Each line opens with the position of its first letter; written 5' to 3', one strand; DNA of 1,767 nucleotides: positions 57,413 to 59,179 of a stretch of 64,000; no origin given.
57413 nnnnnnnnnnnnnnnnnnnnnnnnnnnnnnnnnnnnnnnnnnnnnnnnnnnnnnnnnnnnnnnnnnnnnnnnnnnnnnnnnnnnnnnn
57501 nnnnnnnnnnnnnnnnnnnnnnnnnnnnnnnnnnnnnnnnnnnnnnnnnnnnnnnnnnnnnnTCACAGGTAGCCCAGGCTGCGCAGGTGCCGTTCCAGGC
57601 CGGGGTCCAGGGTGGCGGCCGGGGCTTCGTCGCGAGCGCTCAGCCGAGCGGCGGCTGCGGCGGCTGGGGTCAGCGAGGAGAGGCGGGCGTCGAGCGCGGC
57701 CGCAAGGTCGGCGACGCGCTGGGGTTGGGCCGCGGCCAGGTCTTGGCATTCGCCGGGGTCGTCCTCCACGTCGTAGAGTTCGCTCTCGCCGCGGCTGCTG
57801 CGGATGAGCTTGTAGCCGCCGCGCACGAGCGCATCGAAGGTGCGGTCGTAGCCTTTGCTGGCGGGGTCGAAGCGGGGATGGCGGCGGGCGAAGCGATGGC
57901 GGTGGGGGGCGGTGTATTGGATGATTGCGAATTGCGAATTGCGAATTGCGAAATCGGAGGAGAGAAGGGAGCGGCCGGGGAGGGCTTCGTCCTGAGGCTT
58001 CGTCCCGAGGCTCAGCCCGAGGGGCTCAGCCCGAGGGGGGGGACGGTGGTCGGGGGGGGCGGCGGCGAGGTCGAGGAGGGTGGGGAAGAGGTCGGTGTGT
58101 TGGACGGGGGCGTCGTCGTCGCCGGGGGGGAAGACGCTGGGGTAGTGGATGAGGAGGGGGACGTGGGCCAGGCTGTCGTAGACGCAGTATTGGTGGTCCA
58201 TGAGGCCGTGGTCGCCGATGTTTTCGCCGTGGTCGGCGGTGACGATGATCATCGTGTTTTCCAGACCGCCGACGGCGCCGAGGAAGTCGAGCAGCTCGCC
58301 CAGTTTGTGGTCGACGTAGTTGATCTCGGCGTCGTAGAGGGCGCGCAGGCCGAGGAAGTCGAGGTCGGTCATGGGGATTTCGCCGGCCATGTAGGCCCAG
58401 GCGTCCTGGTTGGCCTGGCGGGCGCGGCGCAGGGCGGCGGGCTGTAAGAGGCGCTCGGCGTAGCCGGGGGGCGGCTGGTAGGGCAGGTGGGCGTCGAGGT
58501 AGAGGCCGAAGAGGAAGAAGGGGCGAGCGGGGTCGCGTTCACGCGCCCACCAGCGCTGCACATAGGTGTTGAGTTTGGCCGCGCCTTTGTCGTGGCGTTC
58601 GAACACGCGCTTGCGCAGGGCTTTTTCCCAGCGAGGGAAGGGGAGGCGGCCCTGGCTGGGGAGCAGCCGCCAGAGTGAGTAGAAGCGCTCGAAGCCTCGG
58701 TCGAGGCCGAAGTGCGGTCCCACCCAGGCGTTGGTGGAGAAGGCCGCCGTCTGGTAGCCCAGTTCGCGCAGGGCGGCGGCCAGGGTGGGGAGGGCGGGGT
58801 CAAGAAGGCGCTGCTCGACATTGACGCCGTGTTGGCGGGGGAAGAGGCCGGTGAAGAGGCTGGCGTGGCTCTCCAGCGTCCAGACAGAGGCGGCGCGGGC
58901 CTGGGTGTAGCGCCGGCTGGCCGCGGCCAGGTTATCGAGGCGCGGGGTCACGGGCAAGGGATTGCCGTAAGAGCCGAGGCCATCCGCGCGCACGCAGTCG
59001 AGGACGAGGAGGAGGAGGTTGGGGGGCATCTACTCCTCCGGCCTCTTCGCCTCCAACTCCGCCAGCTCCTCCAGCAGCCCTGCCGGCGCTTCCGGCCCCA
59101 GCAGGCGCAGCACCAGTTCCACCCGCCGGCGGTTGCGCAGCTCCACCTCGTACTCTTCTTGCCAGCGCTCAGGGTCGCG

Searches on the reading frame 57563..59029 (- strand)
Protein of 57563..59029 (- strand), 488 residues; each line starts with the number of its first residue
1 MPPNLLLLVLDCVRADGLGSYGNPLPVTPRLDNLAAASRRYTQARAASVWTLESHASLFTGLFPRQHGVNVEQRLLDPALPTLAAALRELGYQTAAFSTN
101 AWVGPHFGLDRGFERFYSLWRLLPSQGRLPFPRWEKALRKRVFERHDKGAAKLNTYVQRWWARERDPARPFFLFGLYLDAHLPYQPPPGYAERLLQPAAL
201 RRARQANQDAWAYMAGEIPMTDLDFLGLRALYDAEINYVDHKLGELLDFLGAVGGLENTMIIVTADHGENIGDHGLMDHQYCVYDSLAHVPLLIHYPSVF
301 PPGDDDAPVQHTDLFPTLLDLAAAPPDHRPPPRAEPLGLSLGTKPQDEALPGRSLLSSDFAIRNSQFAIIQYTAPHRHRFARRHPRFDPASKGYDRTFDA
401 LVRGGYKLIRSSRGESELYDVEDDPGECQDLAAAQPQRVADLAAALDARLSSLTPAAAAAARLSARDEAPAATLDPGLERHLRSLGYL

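Call 34: search_protein_families(library=pfam, proteins=[window:57563-59029:-], max_evalue=0.001)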
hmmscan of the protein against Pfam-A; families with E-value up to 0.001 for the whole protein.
window:57563-59029:- (488 aa): 3 families
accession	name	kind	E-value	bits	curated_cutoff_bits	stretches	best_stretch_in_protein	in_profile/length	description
PF00884.28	Sulfatase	-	7.6e-41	140.8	25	1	3-322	1-299/301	Sulfatase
PF01663.27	Phosphodiest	-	1.9e-10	41.3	23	1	5-268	1-220/342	Type I phosphodiesterase / nucleotide pyrophosphatase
PF16347.10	SGSH_C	-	6.2e-10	39.9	29.3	1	272-324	1-53/154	N-sulphoglucosamine sulphohydrolase, C-terminal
